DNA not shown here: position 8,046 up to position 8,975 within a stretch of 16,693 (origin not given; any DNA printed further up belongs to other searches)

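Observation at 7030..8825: Imidazolonepropionase overlapped by a THUMP-less ThiI PP-loop sulfurtransferase domain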

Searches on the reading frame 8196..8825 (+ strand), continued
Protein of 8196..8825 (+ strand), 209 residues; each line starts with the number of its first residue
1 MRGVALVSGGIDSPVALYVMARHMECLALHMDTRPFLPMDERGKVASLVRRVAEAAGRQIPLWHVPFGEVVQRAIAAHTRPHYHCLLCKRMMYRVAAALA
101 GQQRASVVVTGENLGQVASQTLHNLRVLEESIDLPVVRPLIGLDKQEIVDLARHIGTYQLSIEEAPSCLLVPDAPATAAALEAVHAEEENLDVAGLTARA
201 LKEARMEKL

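Call 51: search_solved_structures(query=L049:4863-5687:-, max_evalue=0.01, show_alignments=3)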
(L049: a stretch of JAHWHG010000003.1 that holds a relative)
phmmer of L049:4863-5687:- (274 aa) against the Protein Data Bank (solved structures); distinct sequences matched with E-value up to 0.01: 3.
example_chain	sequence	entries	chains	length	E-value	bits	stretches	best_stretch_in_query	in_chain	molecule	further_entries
1vbk_A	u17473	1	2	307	1.4e-39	139.3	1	3-256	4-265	hypothetical protein PH1313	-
2c5s_A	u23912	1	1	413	5.9e-24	88.1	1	4-204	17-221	PROBABLE THIAMINE BIOSYNTHESIS PROTEIN THII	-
4kr6_A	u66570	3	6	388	5e-20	75.2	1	3-203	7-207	Probable tRNA sulfurtransferase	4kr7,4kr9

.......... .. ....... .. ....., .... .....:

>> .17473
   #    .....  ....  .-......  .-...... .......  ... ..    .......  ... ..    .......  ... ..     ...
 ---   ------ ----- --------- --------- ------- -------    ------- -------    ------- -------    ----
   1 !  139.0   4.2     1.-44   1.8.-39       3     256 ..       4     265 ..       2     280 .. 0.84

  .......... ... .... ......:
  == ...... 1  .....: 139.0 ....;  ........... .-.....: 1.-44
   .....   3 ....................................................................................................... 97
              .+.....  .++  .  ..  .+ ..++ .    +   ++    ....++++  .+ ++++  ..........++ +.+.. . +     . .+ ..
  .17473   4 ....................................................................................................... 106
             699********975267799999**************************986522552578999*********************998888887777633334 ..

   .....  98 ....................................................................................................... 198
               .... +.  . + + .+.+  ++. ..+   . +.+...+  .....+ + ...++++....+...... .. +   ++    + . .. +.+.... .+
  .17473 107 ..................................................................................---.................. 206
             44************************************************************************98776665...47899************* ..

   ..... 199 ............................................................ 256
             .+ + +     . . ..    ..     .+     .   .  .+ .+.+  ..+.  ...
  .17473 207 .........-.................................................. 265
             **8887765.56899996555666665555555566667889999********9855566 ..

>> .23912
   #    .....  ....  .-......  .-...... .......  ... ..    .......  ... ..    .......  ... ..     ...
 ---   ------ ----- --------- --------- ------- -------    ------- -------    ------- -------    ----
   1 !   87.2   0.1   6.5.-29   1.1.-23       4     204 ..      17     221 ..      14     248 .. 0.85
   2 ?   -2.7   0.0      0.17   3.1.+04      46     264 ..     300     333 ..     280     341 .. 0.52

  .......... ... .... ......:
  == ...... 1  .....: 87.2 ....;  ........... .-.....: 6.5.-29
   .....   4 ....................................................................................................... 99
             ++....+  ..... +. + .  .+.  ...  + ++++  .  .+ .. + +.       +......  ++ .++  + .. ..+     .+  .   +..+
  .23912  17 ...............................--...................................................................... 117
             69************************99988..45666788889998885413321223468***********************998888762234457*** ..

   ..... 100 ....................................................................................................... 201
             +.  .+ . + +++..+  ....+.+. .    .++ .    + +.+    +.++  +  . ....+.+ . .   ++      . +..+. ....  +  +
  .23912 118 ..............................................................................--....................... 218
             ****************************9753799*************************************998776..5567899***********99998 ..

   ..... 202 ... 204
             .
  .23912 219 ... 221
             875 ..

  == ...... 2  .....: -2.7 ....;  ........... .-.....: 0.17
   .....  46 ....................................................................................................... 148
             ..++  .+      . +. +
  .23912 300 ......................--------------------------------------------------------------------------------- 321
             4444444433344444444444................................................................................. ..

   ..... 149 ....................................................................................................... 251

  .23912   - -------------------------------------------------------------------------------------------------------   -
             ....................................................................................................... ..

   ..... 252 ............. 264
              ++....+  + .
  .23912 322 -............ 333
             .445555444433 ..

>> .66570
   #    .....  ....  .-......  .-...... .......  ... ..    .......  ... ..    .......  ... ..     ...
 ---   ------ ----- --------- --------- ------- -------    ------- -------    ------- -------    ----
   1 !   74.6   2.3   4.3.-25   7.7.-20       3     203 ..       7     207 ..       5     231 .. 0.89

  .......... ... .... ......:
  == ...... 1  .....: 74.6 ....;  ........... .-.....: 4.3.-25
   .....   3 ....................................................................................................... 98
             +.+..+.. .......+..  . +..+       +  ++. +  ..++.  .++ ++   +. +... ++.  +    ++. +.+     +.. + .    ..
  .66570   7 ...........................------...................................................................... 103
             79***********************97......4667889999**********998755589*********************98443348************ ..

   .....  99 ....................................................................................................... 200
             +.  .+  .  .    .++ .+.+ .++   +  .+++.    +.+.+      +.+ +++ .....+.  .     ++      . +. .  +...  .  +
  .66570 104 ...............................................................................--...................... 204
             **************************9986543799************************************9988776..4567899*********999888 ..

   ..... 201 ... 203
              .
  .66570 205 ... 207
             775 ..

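Call 52: predict_structure(alignment_id=A1)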
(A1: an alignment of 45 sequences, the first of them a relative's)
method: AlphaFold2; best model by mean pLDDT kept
length: 209 residues; sequences in the alignment: 45
mean_pLDDT: 94.7   pTM: 0.92
mean pLDDT of the five models: 94.7, 94.6, 94.4, 93.6, 93.4
residues with pLDDT >= 90: 182; 70-90: 23; 50-70: 4; < 50: 0
segments of 3 or more residues with pLDDT < 50: none
pLDDT, mean of each block of 10 residues (from residue 1): 96 98 98 93 97 98 98 98 96 99 98 75 88 96 93 98 87 92 97 99 94
secondary structure, 60 per line:
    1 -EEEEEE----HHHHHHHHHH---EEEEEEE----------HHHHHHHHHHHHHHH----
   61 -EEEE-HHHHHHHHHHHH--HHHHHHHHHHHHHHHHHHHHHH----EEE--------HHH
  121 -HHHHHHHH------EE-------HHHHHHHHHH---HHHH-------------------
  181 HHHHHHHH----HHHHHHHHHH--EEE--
elements in order: E2-7 H12-21 E25-31 H42-56 E62-65 H67-78 H81-102 E107-109 H122-129 H145-154 H158-161 H181-188 H193-202 E205-207

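Call 55: find_homologous_proteins(query=A2, max_evalue=0.00001)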
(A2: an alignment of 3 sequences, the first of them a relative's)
Query A2 (3 sequences) (274 aa, profile of the alignment): 1561 proteins with E <= 0.00001 among 8000 candidates; the best 120 are listed.
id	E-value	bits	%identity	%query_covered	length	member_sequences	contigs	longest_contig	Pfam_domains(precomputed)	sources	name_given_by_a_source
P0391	7.0e-120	418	100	100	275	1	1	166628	PF02926.23,PF22025.2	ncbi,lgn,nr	ncbi:hypothetical protein KY330_00685 [Candidatus Woesearchaeota archaeon]|nr:hypothetical protein [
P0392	1.1e-117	411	32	93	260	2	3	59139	PF02926.23,PF22025.2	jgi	jgi:thiamine biosynthesis protein ThiI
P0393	2.8e-107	377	31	96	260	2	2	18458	PF02926.23,PF22025.2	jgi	jgi:thiamine biosynthesis protein ThiI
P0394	1.0e-100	355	33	100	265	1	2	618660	PF02926.23,PF22025.2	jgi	jgi:tRNA uracil 4-sulfurtransferase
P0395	8.5e-95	336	36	71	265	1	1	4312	PF02926.23,PF22025.2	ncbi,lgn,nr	ncbi:MAG: THUMP domain-containing protein [Candidatus Nanoarchaeia archaeon]|nr:THUMP domain-contain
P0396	9.2e-95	335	34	99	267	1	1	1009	PF02926.23,PF22025.2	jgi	jgi:thiamine biosynthesis protein ThiI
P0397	2.9e-94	334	29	100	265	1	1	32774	PF02926.23,PF22025.2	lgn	-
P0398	2.6e-93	331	31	99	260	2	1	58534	PF02926.23,PF22025.2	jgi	jgi:thiamine biosynthesis protein ThiI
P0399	1.4e-91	325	38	73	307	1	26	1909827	PF02926.23,PF02568.21,PF22025.2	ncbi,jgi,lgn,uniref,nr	ncbi:tRNA 4-thiouridine(8) synthase ThiI [Pyrococcus furiosus DSM 3638]|uniref:Thiamin biosynthesis 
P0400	2.0e-91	324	34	86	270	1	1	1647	PF02926.23,PF22025.2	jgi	jgi:thiamine biosynthesis protein ThiI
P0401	1.7e-89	318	41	73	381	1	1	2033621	PF06508.20,PF02926.23,PF02568.21,PF22025.2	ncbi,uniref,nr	ncbi:tRNA uracil 4-sulfurtransferase ThiI [Thermococcus sp. SY098]|uniref:tRNA uracil 4-sulfurtransf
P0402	1.4e-88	315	39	76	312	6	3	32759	PF02926.23,PF02568.21,PF22025.2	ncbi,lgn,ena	-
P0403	1.5e-88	315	40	73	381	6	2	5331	PF06508.20,PF02926.23,PF02568.21,PF22025.2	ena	-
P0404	2.6e-88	314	42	73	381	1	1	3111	PF03054.23,PF06508.20,PF02926.23,PF02568.21,PF22025.2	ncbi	-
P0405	4.5e-88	314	42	73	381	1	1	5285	PF03054.23,PF06508.20,PF02926.23,PF02568.21,PF22025.2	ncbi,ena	-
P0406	6.9e-88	313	40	73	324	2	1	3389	PF02926.23,PF02568.21,PF22025.2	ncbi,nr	ncbi:MAG TPA: tRNA 4-thiouridine(8) synthase ThiI, partial [Thermococcus paralvinellae]|nr:tRNA 4-th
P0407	6.9e-88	313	41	73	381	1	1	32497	PF06508.20,PF02926.23,PF02568.21,PF22025.2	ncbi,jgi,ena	-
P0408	7.3e-88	313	42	73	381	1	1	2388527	PF03054.23,PF06508.20,PF02926.23,PF02568.21,PF22025.2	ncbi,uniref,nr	ncbi:tRNA uracil 4-sulfurtransferase ThiI [Thermococcus barophilus]|uniref:Probable tRNA sulfurtrans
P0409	1.4e-87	312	41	73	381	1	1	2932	PF06508.20,PF02926.23,PF02568.21,PF22025.2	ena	-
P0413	2.0e-84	302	37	73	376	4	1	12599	PF06508.20,PF02926.23,PF02568.21,PF22025.2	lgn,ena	-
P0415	3.1e-82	294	40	73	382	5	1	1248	PF06508.20,PF02926.23,PF02568.21,PF22025.2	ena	-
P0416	3.4e-82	294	40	73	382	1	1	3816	PF06508.20,PF02926.23,PF02568.21,PF22025.2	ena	-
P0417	3.5e-82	294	40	73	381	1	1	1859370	PF06508.20,PF02926.23,PF02568.21,PF22025.2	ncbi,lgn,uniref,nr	ncbi:thiamine biosynthesis protein ThiI [Palaeococcus pacificus DY20341]|uniref:Probable tRNA sulfur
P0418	5.3e-82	294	40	73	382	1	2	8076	PF06508.20,PF02926.23,PF02568.21,PF22025.2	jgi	-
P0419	6.0e-82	293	40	73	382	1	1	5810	PF06508.20,PF02926.23,PF02568.21,PF22025.2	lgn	-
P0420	6.8e-82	293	40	73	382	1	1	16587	PF06508.20,PF02926.23,PF02568.21,PF22025.2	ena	-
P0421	7.2e-82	293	40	73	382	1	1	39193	PF06508.20,PF02926.23,PF02568.21,PF22025.2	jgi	-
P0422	7.2e-82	293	40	73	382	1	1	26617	PF06508.20,PF02926.23,PF02568.21,PF22025.2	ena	-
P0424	3.2e-81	291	39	73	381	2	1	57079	PF06508.20,PF02926.23,PF02568.21,PF22025.2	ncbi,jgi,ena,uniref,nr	ncbi:tRNA uracil 4-sulfurtransferase ThiI [Thermococcus sp.]|uniref:tRNA uracil 4-sulfurtransferase 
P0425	4.7e-81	290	40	73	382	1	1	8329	PF06508.20,PF02926.23,PF02568.21,PF22025.2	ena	-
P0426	4.8e-81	290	40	73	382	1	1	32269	PF06508.20,PF02926.23,PF02568.21,PF22025.2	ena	-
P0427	4.9e-81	290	40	73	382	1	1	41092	PF06508.20,PF02926.23,PF02568.21,PF22025.2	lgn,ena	-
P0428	5.0e-81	290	40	73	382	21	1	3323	PF06508.20,PF02926.23,PF02568.21,PF22025.2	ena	-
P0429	6.1e-81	290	40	73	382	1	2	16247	PF06508.20,PF02926.23,PF02568.21,PF22025.2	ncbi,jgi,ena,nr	ncbi:tRNA 4-thiouridine(8) synthase ThiI [Thermococci archaeon]|nr:MAG: tRNA 4-thiouridine(8) syntha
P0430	6.9e-81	290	40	73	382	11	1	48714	PF06508.20,PF02926.23,PF02568.21,PF22025.2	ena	-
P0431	7.3e-81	290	40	73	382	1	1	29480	PF06508.20,PF02926.23,PF02568.21,PF22025.2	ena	-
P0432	1.9e-80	289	35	73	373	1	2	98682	PF06508.20,PF02926.23,PF02568.21,PF22025.2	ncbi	-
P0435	3.8e-78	281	56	99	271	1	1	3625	PF02926.23,PF02568.21,PF22025.2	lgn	-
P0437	8.3e-64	234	39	74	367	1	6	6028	PF02926.23,PF02568.21,PF22025.2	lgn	-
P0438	3.3e-63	232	43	74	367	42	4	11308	PF02926.23,PF02568.21,PF22025.2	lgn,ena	-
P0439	4.3e-63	232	40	74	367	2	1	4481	PF02926.23,PF02568.21,PF22025.2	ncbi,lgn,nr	ncbi:MAG: tRNA uracil 4-sulfurtransferase ThiI [Bacteroidales bacterium]|nr:tRNA uracil 4-sulfurtran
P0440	6.3e-63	231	41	74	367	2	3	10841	PF02926.23,PF02568.21,PF22025.2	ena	-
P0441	6.9e-63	231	48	99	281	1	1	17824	PF02926.23,PF02568.21,PF22025.2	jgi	jgi:thiamine biosynthesis protein ThiI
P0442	3.1e-62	229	48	97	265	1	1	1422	PF02926.23,PF02568.21,PF22025.2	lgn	-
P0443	1.4e-61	227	40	74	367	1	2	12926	PF06508.20,PF02926.23,PF02568.21,PF22025.2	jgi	jgi:thiamine biosynthesis protein ThiI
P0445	3.6e-61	225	45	97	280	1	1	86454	PF02926.23,PF02568.21,PF22025.2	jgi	jgi:thiamine biosynthesis protein ThiI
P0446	4.2e-61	225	46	97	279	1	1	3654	PF02926.23,PF02568.21,PF22025.2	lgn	-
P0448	3.8e-60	222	43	97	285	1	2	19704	PF02926.23,PF02568.21,PF22025.2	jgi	-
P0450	3.1e-59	219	44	99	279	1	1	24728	PF02926.23,PF02568.21,PF22025.2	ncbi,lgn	-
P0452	3.3e-59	219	46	96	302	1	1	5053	PF02926.23,PF02568.21,PF22025.2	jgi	jgi:thiamine biosynthesis protein ThiI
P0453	2.4e-58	216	37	77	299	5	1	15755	PF02926.23,PF02568.21,PF22025.2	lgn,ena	-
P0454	2.5e-58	216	39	74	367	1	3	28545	PF02926.23,PF02568.21,PF22025.2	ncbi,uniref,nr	ncbi:MAG: thiamine biosynthesis protein ThiI [Candidatus Methanofastidiosum methylothiophilum]|unire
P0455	4.6e-58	215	45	96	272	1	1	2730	PF02926.23,PF02568.21,PF22025.2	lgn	-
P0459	2.6e-57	213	43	99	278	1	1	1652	PF02926.23,PF02568.21,PF22025.2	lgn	-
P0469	3.2e-56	209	43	95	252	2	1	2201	PF02926.23,PF02568.21,PF22025.2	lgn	-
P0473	3.9e-56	209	42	99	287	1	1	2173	PF02926.23,PF02568.21,PF22025.2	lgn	-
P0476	7.7e-56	208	36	77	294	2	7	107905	PF02926.23,PF02568.21,PF22025.2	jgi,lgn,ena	-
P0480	3.7e-54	202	42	98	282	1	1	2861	PF02926.23,PF02568.21,PF22025.2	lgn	-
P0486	1.0e-53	201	43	97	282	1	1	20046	PF02926.23,PF02568.21,PF22025.2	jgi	jgi:thiamine biosynthesis protein ThiI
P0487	1.2e-53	201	40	99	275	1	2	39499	PF02926.23,PF02568.21,PF22025.2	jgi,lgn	-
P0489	1.6e-53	200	46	98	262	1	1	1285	PF02926.23,PF02568.21,PF22025.2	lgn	-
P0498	5.4e-53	198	41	98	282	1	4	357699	PF02926.23,PF02568.21,PF22025.2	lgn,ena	-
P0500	9.0e-53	198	44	96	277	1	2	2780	PF02926.23,PF02568.21,PF22025.2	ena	-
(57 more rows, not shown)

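Call 60: search_protein_families(library=pfam, proteins=[P0242, P0269, P0338, P0345, P0280, P0373, P0243, P0276, P0249, P0354], max_evalue=0.001)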
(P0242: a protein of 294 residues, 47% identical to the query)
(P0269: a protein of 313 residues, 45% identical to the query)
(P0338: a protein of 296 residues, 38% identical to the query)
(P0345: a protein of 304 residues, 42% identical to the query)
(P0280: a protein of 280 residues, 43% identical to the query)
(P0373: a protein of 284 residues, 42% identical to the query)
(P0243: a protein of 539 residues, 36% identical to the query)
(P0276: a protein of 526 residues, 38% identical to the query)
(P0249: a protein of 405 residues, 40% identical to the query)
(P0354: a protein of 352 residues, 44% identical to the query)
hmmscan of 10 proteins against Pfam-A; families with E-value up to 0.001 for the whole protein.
P0242 (294 aa): 3 families
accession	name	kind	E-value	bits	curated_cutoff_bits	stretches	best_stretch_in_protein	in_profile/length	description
PF02568.20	ThiI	-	2.4e-57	194.2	20.5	1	89-277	6-195/197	Thiamine biosynthesis protein (ThiI)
PF02597.26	ThiS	-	2.6e-15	57.2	22.5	1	5-83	1-76/76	ThiS family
PF06508.19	QueC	-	2.5e-05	24.3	22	1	90-243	3-175/210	Queuosine biosynthesis protein QueC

P0269 (313 aa): 3 families
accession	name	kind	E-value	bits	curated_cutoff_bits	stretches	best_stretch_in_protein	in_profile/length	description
PF02568.20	ThiI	-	8.7e-63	211.9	20.5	1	101-294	1-194/197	Thiamine biosynthesis protein (ThiI)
PF02926.22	THUMP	-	6.6e-16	58.9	20.6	1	10-89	4-83/84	THUMP domain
PF06508.19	QueC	-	8.4e-07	29.1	22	1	106-261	2-175/210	Queuosine biosynthesis protein QueC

P0338 (296 aa): 4 families
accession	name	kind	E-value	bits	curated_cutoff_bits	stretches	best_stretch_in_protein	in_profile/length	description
PF02568.20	ThiI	-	8.7e-68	228.2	20.5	1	89-283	1-197/197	Thiamine biosynthesis protein (ThiI)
PF02926.22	THUMP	-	4.2e-12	46.7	20.6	1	4-77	7-83/84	THUMP domain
PF06508.19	QueC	-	6.7e-07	29.5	22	0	94-144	2-51/210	Queuosine biosynthesis protein QueC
PF01171.26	ATP_bind_3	-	0.00043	20.5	27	0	97-244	5-158/182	PP-loop family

P0345 (304 aa): 4 families
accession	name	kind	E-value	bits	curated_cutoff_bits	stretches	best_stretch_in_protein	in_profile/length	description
PF02568.20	ThiI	-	8.2e-58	195.7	20.5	1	93-287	2-196/197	Thiamine biosynthesis protein (ThiI)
PF02926.22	THUMP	-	4.7e-16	59.4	20.6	1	8-79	11-82/84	THUMP domain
PF06508.19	QueC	-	1.9e-06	28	22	0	96-127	1-32/210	Queuosine biosynthesis protein QueC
PF03054.22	tRNA_Me_trans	-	0.00016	21.8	20.6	1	96-130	2-36/202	tRNA methyl transferase HUP domain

P0280 (280 aa): 4 families
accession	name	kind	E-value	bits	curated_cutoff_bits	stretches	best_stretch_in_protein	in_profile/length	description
PF02568.20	ThiI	-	2.6e-61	207.1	20.5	1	66-258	1-193/197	Thiamine biosynthesis protein (ThiI)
PF02926.22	THUMP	-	4.3e-07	30.7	20.6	1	3-54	36-83/84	THUMP domain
PF06508.19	QueC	-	0.00048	20.1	22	0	72-108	3-39/210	Queuosine biosynthesis protein QueC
PF02540.23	NAD_synthase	-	0.00061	19.4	21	0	65-161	16-109/242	NAD synthase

P0373 (284 aa): 1 family
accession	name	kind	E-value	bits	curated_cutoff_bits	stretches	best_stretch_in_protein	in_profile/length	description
PF02568.20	ThiI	-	9.5e-67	224.9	20.5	1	48-243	1-196/197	Thiamine biosynthesis protein (ThiI)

P0243 (539 aa): 5 families
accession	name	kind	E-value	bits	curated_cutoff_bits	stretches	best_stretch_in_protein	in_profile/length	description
PF02568.20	ThiI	-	9.9e-117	388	20.5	2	176-359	1-184/197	Thiamine biosynthesis protein (ThiI)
PF22025.1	ThiI_fer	-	2.5e-19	69.9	25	1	4-77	1-72/72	ThiI ferredoxin-like domain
PF02926.22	THUMP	-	3.4e-14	53.4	20.6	1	84-162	2-81/84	THUMP domain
PF06508.19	QueC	-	5.6e-11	42.8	22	1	180-343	1-178/210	Queuosine biosynthesis protein QueC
PF01171.26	ATP_bind_3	-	5.3e-05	23.5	27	0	185-331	6-158/182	PP-loop family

P0276 (526 aa): 4 families
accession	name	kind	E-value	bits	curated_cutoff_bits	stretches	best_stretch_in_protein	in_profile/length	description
PF02568.20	ThiI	-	4.1e-62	209.7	20.5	1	320-510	5-196/197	Thiamine biosynthesis protein (ThiI)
PF02926.22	THUMP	-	2.2e-15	57.3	20.6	1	85-162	3-82/84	THUMP domain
PF22025.1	ThiI_fer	-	2.8e-13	50.6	25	1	15-79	2-72/72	ThiI ferredoxin-like domain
PF06508.19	QueC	-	0.00023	21.2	22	0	320-372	1-52/210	Queuosine biosynthesis protein QueC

P0249 (405 aa): 4 families
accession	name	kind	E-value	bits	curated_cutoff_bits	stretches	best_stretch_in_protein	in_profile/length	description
PF02568.20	ThiI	-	1.1e-107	358.4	20.5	2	89-280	1-192/197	Thiamine biosynthesis protein (ThiI)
PF02926.22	THUMP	-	2.2e-13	50.8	20.6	1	7-75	12-81/84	THUMP domain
PF06508.19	QueC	-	8.8e-10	38.9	22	1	93-253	1-175/210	Queuosine biosynthesis protein QueC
PF01171.26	ATP_bind_3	-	1.4e-05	25.4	27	0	98-243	6-157/182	PP-loop family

P0354 (352 aa): 5 families
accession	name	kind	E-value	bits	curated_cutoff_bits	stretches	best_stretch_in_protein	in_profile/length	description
PF02568.20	ThiI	-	3e-72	242.8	20.5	1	123-318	1-196/197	Thiamine biosynthesis protein (ThiI)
PF13378.12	MR_MLE_C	-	8.1e-23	81.7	29.4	1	3-96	93-185/219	Enolase C-terminal domain-like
PF07476.17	MAAL_C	-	5.6e-10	39.3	27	1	7-82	140-216/249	Methylaspartate ammonia-lyase C-terminus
PF06508.19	QueC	-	4e-05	23.7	22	0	128-159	2-33/210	Queuosine biosynthesis protein QueC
PF02926.22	THUMP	-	7.8e-05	23.4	20.6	1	83-111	56-83/84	THUMP domain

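Call 63: list_cluster_members(proteins=[P0399, P0001])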
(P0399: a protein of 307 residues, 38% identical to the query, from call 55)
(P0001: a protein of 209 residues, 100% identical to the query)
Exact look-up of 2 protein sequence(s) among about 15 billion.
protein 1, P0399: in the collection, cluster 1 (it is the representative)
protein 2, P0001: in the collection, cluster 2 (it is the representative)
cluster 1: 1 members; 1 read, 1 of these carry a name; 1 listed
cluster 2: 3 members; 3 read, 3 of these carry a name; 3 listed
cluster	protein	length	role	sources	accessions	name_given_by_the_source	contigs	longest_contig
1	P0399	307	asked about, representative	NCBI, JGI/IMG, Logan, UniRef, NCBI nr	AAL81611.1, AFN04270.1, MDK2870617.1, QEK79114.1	tRNA 4-thiouridine(8) synthase ThiI [Pyrococcus furiosus DSM 3638] | Thiamin biosynthesis protein thiI n=3 Tax=Pyrococcus furiosus TaxID=2261 ... | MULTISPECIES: tRNA 4-thiouridine(8) synthase ThiI [Pyrococcus]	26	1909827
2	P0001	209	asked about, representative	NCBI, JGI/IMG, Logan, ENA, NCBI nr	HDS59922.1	MAG TPA: hypothetical protein ENN54_06515 [Thermoplasmatales archaeon] | hypothetical protein [Thermoplasmatales archaeon]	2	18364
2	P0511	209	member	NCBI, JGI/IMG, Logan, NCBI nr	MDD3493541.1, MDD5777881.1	MAG: hypothetical protein PHU95_00310 [Candidatus Thermoplasmatota archaeon] | hypothetical protein [Candidatus Thermoplasmatota archaeon]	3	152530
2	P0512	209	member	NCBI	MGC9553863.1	MAG: hypothetical protein ACP5EK_00975 [Thermoplasmatota archaeon]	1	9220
